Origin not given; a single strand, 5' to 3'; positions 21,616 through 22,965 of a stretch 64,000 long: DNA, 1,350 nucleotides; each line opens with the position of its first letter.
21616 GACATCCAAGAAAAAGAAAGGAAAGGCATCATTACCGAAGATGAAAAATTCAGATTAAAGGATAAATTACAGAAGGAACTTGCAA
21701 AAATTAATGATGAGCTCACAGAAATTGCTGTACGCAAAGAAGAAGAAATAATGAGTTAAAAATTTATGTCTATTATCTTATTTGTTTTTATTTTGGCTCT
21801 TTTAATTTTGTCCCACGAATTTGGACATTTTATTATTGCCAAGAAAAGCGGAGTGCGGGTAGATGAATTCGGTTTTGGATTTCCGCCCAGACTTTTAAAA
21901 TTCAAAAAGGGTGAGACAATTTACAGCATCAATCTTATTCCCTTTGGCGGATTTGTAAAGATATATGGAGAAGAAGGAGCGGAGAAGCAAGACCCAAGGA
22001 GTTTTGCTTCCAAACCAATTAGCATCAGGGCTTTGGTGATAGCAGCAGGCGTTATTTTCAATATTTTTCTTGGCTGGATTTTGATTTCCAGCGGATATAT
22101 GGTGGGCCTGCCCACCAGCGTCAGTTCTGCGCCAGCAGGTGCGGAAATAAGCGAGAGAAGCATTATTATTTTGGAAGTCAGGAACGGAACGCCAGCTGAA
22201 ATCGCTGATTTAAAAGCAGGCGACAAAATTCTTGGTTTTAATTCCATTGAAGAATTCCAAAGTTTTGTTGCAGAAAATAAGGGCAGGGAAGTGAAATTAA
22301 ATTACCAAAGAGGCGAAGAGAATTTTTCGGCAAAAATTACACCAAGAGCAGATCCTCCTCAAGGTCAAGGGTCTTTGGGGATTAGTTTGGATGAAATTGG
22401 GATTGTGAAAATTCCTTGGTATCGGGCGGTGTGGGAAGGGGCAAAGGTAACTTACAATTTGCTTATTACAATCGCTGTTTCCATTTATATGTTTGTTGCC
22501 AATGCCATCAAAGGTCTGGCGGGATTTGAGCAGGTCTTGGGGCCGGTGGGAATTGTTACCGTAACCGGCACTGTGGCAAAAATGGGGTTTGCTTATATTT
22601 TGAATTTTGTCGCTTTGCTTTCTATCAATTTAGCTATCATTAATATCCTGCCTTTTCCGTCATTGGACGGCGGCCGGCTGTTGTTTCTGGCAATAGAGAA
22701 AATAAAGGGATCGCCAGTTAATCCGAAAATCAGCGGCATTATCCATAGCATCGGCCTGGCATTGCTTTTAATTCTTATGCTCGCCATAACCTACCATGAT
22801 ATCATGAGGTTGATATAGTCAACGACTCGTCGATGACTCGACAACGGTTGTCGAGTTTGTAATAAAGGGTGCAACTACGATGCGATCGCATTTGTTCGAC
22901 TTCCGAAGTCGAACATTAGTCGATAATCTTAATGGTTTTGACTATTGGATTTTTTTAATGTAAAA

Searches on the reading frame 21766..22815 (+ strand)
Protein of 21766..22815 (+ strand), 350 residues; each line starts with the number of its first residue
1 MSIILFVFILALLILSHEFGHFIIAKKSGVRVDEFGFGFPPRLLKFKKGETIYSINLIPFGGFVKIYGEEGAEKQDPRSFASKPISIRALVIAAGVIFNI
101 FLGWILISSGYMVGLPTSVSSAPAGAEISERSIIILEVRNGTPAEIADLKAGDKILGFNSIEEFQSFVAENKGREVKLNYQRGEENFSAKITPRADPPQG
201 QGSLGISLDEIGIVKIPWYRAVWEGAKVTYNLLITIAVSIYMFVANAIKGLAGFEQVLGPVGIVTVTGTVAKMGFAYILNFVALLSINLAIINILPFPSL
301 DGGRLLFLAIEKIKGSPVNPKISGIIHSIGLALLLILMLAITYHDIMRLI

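Call 36: search_protein_families(library=pfam, proteins=[window:21766-22815:+], max_evalue=0.001)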
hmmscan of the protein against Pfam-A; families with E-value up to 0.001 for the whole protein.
window:21766-22815:+ (350 aa): 3 families
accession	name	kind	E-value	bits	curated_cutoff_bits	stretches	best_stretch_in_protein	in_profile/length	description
PF02163.28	Peptidase_M50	-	7.5e-54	182.8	27.2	1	6-337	2-221/221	Peptidase family M50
PF13180.12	PDZ_2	-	1.8e-06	28.6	27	1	130-191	11-78/80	PDZ domain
PF17820.7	PDZ_6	-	0.00025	21.2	27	1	134-161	1-28/54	PDZ domain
